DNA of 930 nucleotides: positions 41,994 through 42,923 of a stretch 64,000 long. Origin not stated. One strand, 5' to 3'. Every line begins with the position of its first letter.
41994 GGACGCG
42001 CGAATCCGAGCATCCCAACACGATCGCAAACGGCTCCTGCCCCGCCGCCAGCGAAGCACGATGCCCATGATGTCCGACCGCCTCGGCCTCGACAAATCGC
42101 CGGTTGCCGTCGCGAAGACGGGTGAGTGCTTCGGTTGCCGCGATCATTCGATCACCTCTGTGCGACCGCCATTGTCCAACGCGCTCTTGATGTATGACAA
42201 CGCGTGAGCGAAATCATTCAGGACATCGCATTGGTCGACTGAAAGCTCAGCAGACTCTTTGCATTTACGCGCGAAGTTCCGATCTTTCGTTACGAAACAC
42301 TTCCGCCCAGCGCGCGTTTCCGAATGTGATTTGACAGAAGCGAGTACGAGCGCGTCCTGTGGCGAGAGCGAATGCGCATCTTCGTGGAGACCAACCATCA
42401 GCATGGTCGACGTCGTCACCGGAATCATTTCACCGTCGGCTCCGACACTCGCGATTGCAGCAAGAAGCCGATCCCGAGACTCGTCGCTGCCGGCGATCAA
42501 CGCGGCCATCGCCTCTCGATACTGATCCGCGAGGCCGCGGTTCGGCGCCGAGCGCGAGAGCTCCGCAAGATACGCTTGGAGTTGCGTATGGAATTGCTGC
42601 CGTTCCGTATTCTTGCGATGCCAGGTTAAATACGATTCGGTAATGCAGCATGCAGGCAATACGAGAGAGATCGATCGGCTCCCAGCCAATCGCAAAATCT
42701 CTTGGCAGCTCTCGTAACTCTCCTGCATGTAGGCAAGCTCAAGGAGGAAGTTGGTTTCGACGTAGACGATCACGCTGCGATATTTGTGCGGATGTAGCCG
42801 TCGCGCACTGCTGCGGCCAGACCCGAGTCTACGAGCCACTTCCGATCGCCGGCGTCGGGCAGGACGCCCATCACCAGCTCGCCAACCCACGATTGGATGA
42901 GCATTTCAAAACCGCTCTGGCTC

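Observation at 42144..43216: Translationally coupled HsdR_N-like nuclease-fold gene plus PIN-like gene: candidate uncharacterised two-gene toxin/defence-type module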

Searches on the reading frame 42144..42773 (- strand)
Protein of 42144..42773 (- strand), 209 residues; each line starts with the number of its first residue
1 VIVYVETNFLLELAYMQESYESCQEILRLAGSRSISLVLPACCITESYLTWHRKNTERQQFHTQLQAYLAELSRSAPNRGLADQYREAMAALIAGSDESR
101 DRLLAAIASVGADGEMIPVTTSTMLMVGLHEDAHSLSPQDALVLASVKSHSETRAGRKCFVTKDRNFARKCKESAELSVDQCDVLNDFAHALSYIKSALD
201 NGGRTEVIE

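Call 3: search_protein_families(library=pfam, proteins=[window:42144-42773:-], max_evalue=1)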
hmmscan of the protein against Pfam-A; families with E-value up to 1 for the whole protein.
window:42144-42773:- (209 aa): 4 families
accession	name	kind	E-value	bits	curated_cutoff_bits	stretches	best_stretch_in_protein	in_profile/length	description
PF16289.11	PIN_12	-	5.5e-10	40.3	32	1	3-167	1-172/172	PIN domain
PF01850.27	PIN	-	7.1e-07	30.3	23.6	2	111-172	64-119/120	PIN domain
PF13470.12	PIN_3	-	0.006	17.8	27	1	5-89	4-83/115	PIN domain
PF18288.6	FAA_hydro_N_2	-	0.09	13.7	25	0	144-203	3-60/78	Fumarylacetoacetase N-terminal domain 2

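Call 4: search_protein_families(library=padloc, proteins=[window:42144-42773:-], max_evalue=1)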
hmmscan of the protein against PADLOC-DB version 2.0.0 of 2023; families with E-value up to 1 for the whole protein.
window:42144-42773:- (209 aa): 0 families

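Call 5: search_protein_families(library=ncbifam, proteins=[window:42144-42773:-], max_evalue=1)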
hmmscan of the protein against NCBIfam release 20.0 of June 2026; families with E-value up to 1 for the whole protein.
window:42144-42773:- (209 aa): 0 families

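Call 7: find_homologous_proteins(query=window:42144-42773:-, max_evalue=0.001)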
Query window:42144-42773:- (209 aa): 397 proteins with E <= 0.001 among 1236 candidates; the best 120 are listed.
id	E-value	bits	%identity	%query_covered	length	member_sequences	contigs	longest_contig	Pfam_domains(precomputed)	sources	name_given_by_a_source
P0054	5.5e-131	452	100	100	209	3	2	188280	PF01850.28,PF16289.12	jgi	jgi:predicted nucleic acid-binding protein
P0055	6.7e-81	289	68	95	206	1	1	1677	PF01850.28,PF16289.12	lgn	-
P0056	1.1e-79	285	71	95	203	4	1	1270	PF16289.12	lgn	-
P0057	3.0e-79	283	69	95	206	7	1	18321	PF16289.12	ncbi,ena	-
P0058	3.3e-75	270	66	95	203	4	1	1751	PF01850.28,PF16289.12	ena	-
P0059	1.8e-72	261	64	94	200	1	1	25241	PF01850.28,PF16289.12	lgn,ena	-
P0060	8.3e-72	259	63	97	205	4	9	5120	PF01850.28,PF16289.12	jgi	jgi:predicted nucleic acid-binding protein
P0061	2.4e-70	254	61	97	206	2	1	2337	PF01850.28,PF16289.12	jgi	-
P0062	5.1e-70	253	61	98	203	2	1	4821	PF01850.28,PF16289.12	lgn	-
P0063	1.5e-69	252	60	98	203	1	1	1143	PF16289.12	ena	-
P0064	6.6e-69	250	60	95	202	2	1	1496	PF16289.12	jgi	jgi:predicted nucleic acid-binding protein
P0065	3.3e-68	247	60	97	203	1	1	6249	PF01850.28,PF16289.12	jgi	jgi:predicted nucleic acid-binding protein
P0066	2.3e-67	245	60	99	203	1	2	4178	PF01850.28,PF16289.12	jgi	jgi:predicted nucleic acid-binding protein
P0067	2.5e-67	244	60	95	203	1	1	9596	PF01850.28,PF16289.12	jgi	jgi:predicted nucleic acid-binding protein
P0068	1.1e-66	242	59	95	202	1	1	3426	PF01850.28,PF16289.12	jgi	jgi:predicted nucleic acid-binding protein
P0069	4.9e-66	240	59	95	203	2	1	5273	PF16289.12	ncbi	ncbi:MAG TPA: PIN domain-containing protein [Thermoanaerobaculia bacterium]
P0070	5.2e-66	240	59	98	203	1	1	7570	PF01850.28,PF16289.12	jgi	jgi:predicted nucleic acid-binding protein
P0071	1.2e-65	239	59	95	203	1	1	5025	PF16289.12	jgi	jgi:predicted nucleic acid-binding protein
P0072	2.0e-65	238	59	95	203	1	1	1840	PF16289.12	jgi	-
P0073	2.2e-65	238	60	95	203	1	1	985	PF16289.12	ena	-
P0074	3.3e-65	238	60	95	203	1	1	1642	PF01850.28,PF16289.12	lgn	-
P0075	7.9e-65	236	58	95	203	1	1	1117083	PF16289.12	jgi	jgi:predicted nucleic acid-binding protein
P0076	8.6e-65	236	57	98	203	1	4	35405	PF16289.12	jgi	jgi:predicted nucleic acid-binding protein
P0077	1.3e-64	236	59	95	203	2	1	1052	PF16289.12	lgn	-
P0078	1.3e-64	236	58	98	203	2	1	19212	PF16289.12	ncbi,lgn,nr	ncbi:MAG: hypothetical protein QOI58_1857 [Thermoanaerobaculia bacterium]|nr:hypothetical protein [T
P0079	3.3e-64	234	60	95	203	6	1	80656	PF16289.12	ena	-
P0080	6.4e-64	233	58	95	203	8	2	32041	PF16289.12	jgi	jgi:predicted nucleic acid-binding protein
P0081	1.5e-63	232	58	95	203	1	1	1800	PF16289.12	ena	-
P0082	1.6e-63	232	58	95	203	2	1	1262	PF16289.12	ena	-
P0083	3.5e-63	231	57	95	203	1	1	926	PF16289.12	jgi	-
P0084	1.4e-60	222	58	95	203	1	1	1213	PF01850.28,PF16289.12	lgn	-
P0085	2.7e-60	222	56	95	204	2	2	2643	PF01850.28,PF16289.12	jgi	jgi:predicted nucleic acid-binding protein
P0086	4.6e-58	214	54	98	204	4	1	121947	PF01850.28,PF16289.12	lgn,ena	-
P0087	1.1e-56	210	53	95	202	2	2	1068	PF16289.12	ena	-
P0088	1.7e-56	209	54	95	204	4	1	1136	PF16289.12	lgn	-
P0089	6.9e-56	207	54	95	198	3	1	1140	PF16289.12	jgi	-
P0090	1.5e-54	203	52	97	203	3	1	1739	PF01850.28,PF16289.12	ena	-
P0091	7.3e-54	201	51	97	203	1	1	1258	PF16289.12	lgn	-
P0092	9.2e-54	200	53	95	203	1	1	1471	PF16289.12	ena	-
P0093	9.3e-54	200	52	95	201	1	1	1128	PF16289.12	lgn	-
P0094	4.1e-53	198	51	95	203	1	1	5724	PF16289.12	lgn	-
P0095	7.5e-53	197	51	97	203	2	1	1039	PF01850.28,PF16289.12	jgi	-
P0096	8.1e-53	197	50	97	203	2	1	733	PF01850.28,PF16289.12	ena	-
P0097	8.2e-53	197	51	95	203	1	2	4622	PF01850.28,PF16289.12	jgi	jgi:predicted nucleic acid-binding protein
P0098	9.7e-53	197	51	97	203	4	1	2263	PF16289.12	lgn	-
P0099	1.6e-52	196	52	95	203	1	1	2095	PF16289.12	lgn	-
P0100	1.6e-52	196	51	98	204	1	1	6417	PF01850.28,PF16289.12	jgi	jgi:predicted nucleic acid-binding protein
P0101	2.0e-52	196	51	97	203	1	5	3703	PF16289.12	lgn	-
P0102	5.6e-52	194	51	97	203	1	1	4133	PF01850.28,PF16289.12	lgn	-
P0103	5.9e-52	194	51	94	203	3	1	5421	PF16289.12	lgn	-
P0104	1.1e-51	194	52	97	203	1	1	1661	PF16289.12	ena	-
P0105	1.1e-51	193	51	95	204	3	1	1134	PF01850.28,PF16289.12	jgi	jgi:predicted nucleic acid-binding protein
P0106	6.7e-51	191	50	96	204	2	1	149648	PF16289.12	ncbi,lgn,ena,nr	ncbi:MAG TPA: PIN domain-containing protein [Thermoanaerobaculia bacterium]|nr:PIN domain-containing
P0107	7.8e-51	191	50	97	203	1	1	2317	PF16289.12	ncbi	-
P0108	3.3e-50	189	49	95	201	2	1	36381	PF16289.12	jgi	jgi:predicted nucleic acid-binding protein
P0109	5.0e-50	188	49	97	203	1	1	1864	PF16289.12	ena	-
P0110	9.5e-50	187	50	95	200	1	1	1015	PF01850.28,PF16289.12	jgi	jgi:predicted nucleic acid-binding protein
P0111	2.3e-49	186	50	97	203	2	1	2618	PF16289.12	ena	-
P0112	1.2e-48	184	49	97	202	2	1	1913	PF01850.28,PF16289.12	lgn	-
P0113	1.9e-48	183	51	95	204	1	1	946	PF16289.12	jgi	-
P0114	7.8e-48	181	48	95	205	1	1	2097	PF16289.12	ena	-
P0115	8.5e-48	181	48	95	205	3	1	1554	PF16289.12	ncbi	-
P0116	1.3e-47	180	48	99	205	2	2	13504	PF16289.12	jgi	-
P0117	2.4e-47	179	50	95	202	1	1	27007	PF16289.12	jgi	jgi:predicted nucleic acid-binding protein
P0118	3.2e-47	179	50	95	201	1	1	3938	PF16289.12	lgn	-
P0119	3.3e-47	179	48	96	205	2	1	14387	PF16289.12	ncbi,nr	ncbi:MAG: DUF4935 domain-containing protein [Acidobacteria bacterium]|nr:DUF4935 domain-containing p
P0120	5.1e-47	178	49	95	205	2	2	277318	PF16289.12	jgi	jgi:hypothetical protein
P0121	6.9e-47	178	49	95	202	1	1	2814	PF16289.12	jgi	jgi:predicted nucleic acid-binding protein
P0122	7.8e-47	178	49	95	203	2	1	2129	PF01850.28,PF16289.12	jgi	jgi:hypothetical protein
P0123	8.2e-47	178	48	98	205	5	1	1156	PF16289.12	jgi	jgi:predicted nucleic acid-binding protein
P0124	5.4e-46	175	48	95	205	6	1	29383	PF16289.12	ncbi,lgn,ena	-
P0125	1.9e-45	173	48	95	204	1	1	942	PF01850.28,PF16289.12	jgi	jgi:predicted nucleic acid-binding protein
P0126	2.7e-45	173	48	95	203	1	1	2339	PF16289.12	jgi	jgi:predicted nucleic acid-binding protein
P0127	4.6e-45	172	47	95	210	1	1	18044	PF16289.12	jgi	jgi:predicted nucleic acid-binding protein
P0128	6.4e-45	171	48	95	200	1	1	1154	PF01850.28,PF16289.12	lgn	-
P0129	7.5e-45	171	47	97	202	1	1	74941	PF16289.12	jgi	jgi:predicted nucleic acid-binding protein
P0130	1.2e-44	171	48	98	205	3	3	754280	PF16289.12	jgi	jgi:predicted nucleic acid-binding protein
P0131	2.1e-44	170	47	95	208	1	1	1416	PF16289.12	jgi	jgi:predicted nucleic acid-binding protein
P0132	2.5e-44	170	47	95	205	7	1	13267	PF01850.28,PF16289.12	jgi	jgi:hypothetical protein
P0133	3.8e-44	169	48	95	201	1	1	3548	PF16289.12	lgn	-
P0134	1.2e-43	167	46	95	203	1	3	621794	PF16289.12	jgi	jgi:predicted nucleic acid-binding protein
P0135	1.6e-43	167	46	96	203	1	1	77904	PF16289.12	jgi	jgi:predicted nucleic acid-binding protein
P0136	2.7e-43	166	46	97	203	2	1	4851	PF16289.12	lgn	-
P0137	5.5e-43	165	47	95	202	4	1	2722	PF16289.12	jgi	-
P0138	1.2e-42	164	46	95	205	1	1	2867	PF16289.12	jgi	jgi:predicted nucleic acid-binding protein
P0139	2.3e-42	163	53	78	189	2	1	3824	PF16289.12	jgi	-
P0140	3.2e-42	163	82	45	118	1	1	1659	PF16289.12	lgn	-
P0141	4.8e-42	162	46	97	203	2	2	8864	PF16289.12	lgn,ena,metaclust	metaclust:\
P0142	6.6e-42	162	46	95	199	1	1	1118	PF16289.12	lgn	-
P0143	1.1e-40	158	44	95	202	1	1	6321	PF16289.12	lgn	-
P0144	1.4e-40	157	44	97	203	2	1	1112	PF16289.12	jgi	-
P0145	6.5e-40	155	43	95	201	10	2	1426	PF16289.12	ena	-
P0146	1.5e-39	154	45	95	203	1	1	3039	PF16289.12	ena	-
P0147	1.6e-39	154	45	95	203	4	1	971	PF16289.12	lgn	-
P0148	6.2e-39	152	42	97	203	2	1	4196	PF16289.12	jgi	-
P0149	7.4e-39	152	43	95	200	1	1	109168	PF16289.12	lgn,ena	-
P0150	9.9e-39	151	43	95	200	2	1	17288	PF16289.12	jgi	jgi:hypothetical protein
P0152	6.8e-38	149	43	95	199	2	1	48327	PF01850.28,PF16289.12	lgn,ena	-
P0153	1.3e-37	148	42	95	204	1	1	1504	PF16289.12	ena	-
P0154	1.9e-37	147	43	97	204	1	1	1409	PF16289.12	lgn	-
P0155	2.6e-37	147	43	97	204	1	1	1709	PF01850.28,PF16289.12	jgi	jgi:predicted nucleic acid-binding protein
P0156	2.9e-37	146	44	97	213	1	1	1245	PF16289.12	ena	-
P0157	1.0e-36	145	44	95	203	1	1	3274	PF01850.28,PF16289.12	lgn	-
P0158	1.2e-36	144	42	96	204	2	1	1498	PF16289.12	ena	-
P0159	1.3e-36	144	42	97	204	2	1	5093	PF16289.12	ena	-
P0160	1.5e-36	144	41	95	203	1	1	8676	PF01850.28,PF16289.12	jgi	jgi:predicted nucleic acid-binding protein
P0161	1.5e-36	144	43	95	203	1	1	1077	PF16289.12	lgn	-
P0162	4.2e-36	143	41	95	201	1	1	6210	PF01850.28,PF16289.12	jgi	jgi:predicted nucleic acid-binding protein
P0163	1.3e-35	141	42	97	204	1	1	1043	PF16289.12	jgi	jgi:hypothetical protein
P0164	2.7e-35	140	53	67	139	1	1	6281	PF16289.12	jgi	jgi:hypothetical protein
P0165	7.1e-35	139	40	95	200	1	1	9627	PF01850.28,PF16289.12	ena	-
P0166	8.5e-35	138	41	95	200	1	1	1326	PF16289.12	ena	-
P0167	1.6e-34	138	40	95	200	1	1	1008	PF16289.12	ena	-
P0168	1.9e-34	137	37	95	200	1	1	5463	PF01850.28,PF16289.12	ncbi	-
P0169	2.4e-34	137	42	94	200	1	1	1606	PF01850.28,PF16289.12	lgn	-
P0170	2.5e-34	137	39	95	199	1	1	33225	PF16289.12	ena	-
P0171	2.7e-34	137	42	95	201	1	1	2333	PF16289.12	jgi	jgi:predicted nucleic acid-binding protein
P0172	3.0e-34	137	39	95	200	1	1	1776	PF01850.28,PF16289.12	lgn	-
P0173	3.1e-34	137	41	95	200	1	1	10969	PF01850.28,PF16289.12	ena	-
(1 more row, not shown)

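Call 16: find_encoding_contigs(protein=P0075, flank=5000, max_places=2)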
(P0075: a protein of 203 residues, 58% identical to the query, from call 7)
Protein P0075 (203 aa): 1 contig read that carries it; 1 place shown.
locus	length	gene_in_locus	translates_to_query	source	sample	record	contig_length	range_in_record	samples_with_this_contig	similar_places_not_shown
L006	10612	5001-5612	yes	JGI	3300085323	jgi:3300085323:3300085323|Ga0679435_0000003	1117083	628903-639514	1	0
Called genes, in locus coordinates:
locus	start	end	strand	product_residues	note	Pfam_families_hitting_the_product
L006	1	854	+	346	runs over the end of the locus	PF05762:VWA_CoxE, PF01882:DUF58 (weak), PF00092:VWA, PF13519:VWA_2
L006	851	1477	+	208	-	PF07719:TPR_2 (faint), PF00515:TPR_1 (weak)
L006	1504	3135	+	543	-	PF13584:BatD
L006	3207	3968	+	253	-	-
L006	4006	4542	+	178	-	PF13302:Acetyltransf_3, PF13420:Acetyltransf_4 (weak), PF00583:Acetyltransf_1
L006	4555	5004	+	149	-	-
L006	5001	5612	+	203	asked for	PF16289:PIN_12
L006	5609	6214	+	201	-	PF00484:Pro_CA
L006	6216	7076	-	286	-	PF00248:Aldo_ket_red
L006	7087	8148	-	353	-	PF00724:Oxidored_FMN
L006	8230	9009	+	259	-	-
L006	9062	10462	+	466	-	PF00171:Aldedh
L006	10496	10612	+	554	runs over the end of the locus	PF00654:Voltage_CLC, PF00571:CBS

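Call 17: find_encoding_contigs(protein=P0134, flank=5000, max_places=2)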
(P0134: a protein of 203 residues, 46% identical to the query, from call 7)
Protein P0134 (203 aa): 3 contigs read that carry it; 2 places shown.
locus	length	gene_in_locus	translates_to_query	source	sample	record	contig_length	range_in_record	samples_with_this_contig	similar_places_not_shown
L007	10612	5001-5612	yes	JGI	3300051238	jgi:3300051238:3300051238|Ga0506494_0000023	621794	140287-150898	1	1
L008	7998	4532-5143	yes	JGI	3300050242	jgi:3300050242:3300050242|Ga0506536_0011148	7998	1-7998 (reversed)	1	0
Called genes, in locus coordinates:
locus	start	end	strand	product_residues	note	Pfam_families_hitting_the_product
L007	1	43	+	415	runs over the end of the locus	PF13520:AA_permease_2, PF00324:AA_permease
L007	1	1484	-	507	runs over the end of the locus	PF00515:TPR_1 (faint), PF07719:TPR_2 (faint)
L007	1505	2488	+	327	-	PF04909:Amidohydro_2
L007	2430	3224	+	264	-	PF00756:Esterase (weak), PF01738:DLH, PF00326:Peptidase_S9 (faint), PF10503:Esterase_PHB (weak)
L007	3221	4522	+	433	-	PF01532:Glyco_hydro_47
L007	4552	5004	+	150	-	-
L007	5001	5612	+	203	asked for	PF16289:PIN_12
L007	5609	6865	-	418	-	PF13183:Fer4_8 (weak), PF13534:Fer4_17 (weak), PF02754:CCG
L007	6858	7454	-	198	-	PF12007:DUF3501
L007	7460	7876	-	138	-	PF00210:Ferritin (faint), PF02915:Rubrerythrin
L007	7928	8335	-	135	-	PF01475:FUR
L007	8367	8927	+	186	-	PF07847:PCO_ADO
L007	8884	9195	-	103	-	PF07238:PilZ (weak)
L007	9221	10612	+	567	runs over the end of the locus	PF07730:HisKA_3, PF02518:HATPase_c (weak)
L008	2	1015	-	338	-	?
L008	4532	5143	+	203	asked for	PF16289:PIN_12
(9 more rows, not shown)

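Call 18: find_encoding_contigs(protein=P0149, flank=5000, max_places=2)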
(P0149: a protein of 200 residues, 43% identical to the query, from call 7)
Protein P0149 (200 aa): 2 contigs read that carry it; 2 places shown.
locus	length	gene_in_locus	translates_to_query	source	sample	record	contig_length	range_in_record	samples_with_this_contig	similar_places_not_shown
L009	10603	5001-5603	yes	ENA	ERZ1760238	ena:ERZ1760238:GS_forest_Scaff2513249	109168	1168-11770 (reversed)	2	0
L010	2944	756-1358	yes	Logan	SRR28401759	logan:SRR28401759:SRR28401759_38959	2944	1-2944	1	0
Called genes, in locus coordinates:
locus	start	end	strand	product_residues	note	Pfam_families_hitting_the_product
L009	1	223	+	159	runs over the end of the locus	PF00578:AhpC-TSA (weak), PF08534:Redoxin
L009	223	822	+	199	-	PF00578:AhpC-TSA, PF08534:Redoxin, PF13098:Thioredoxin_2, PF20029:DUF6436 (weak), PF13905:Thioredoxin_8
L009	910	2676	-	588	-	PF00149:Metallophos, PF02872:5_nucleotid_C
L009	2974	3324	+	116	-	PF10861:DUF2784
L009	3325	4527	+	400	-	PF00270:DEAD, PF04851:ResIII (weak), PF00271:Helicase_C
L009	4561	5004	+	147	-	-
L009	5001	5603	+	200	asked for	PF16289:PIN_12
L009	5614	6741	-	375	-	PF00990:GGDEF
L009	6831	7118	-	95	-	-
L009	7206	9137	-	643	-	PF07715:Plug, PF00593:TonB_dep_Rec_b-barrel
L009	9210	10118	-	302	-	PF01040:UbiA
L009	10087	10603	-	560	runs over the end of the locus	?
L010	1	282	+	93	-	?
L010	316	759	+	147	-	-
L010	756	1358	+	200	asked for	PF16289:PIN_12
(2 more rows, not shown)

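Call 48: search_dna_similar(query=window:42144-42773:-, collection=plasmids, mode=protein, max_evalue=0.001, max_rows=40)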
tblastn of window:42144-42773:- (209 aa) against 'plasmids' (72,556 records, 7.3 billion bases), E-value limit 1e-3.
Records with a match: 7; places in all: 7; records where one place covers at least 80% of the query: 6.
Best place of each record, by identity: <60% 7.
By first word of the organism name: Tolypothrix 2; Microchaete 1; Nostoc 1; Gloeothece 1; Hymenobacter 1; Chroococcidiopsis 1.
By predicted mobility (MOB-suite, as given by PLSDB): mobilizable 3; non-mobilizable 2; conjugative 2.
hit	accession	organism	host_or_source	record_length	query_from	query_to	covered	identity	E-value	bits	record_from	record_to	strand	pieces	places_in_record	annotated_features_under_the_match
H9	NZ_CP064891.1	Tolypothrix sp. PCC 7601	Fresh water sample,Fresh water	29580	3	199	94%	30.8%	2e-19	93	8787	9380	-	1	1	PIN domain-containing protein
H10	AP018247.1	Microchaete diplosiphon NIES-3275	-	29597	3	199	94%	30.8%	2e-19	93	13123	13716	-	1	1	hypothetical protein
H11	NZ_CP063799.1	Tolypothrix sp. PCC 7712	Soil sample,soil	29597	3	199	94%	30.8%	2e-19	93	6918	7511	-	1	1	PIN domain-containing protein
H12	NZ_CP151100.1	Nostoc sp. UHCC 0302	isolated culture,lake sediment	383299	3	199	94%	28.8%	5e-20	94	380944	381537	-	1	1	PIN domain-containing protein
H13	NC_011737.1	Gloeothece citriformis PCC 7424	-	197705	3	202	96%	27.6%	4e-17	86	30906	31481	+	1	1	PIN domain-containing protein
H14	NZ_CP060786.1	Hymenobacter qilianensis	single bacterial strain,ermafrost ...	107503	1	191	91%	27.0%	1e-4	50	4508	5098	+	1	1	hypothetical protein (x2)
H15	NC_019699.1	Chroococcidiopsis thermalis PCC 7203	-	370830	38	197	77%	23.0%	1e-5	52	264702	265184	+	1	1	none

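Call 52: find_related_loci(query=A2, collection=metagenome_contigs, flank=3000)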
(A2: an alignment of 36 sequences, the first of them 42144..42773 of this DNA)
Query A2 (209 aa) in metagenome_contigs; peptide patterns used: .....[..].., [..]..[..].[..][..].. (x = any residue, [..] = any of these).
509 stretches matched a pattern; 301 encode a relative of the query (tblastn E <= 1e-3); the best 80 are kept; 80 distinct loci.
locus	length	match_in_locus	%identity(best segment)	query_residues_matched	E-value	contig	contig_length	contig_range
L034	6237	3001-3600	68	1-199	2e-88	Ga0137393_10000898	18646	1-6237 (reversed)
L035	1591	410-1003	65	1-197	3e-88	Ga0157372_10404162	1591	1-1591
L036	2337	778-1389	61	1-203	2e-81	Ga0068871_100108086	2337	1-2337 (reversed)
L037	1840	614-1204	59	1-199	5e-77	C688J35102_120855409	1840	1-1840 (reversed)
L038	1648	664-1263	59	1-202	3e-76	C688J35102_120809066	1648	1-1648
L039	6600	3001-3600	59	1-199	1e-71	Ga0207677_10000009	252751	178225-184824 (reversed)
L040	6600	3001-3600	59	1-199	5e-71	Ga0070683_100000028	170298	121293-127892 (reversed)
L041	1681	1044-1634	57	1-199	1e-72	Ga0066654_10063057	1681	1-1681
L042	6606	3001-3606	54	1-203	4e-67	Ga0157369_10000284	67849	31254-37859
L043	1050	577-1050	65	1-158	4e-71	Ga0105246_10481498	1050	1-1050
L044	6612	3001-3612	54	1-205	3e-66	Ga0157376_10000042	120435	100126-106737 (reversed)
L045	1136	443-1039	53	1-199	1e-68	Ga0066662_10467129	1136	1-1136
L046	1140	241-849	53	1-203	3e-68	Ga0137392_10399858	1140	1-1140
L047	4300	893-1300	73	1-136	4e-63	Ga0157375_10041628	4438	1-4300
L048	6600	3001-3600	50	1-200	5e-58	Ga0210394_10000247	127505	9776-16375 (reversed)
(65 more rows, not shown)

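Call 53: find_related_loci(query=A2, collection=viral_contigs, flank=6000)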
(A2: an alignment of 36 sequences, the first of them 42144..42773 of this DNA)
Query A2 (209 aa) in viral_contigs; peptide patterns used: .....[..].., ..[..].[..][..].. (x = any residue, [..] = any of these).
83 stretches matched a pattern, but none encodes a relative of the query by tblastn (E <= 1e-3).

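Call 70: predict_structure(alignment_id=A2)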
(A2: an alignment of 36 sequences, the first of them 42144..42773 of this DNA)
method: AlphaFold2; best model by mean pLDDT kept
length: 209 residues; sequences in the alignment: 36
mean_pLDDT: 91.8   pTM: 0.85
mean pLDDT of the five models: 91.8, 91.1, 90.6, 89.7, 89.4
residues with pLDDT >= 90: 156; 70-90: 45; 50-70: 5; < 50: 3
segments of 3 or more residues with pLDDT < 50: none
pLDDT, mean of each block of 10 residues (from residue 1): 97 95 98 98 97 93 89 77 84 89 98 97 96 95 97 95 95 84 96 97 58
secondary structure, 60 per line:
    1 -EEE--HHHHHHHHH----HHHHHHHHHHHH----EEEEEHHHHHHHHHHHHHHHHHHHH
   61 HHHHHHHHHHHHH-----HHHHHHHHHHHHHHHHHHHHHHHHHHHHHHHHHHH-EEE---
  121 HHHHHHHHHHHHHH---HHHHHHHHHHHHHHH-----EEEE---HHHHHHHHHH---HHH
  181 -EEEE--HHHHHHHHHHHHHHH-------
elements in order: E2-4 H7-15 H20-31 E36-40 H41-73 H79-113 E115-117 H121-134 H138-152 E158-161 H165-174 E182-185 H188-202
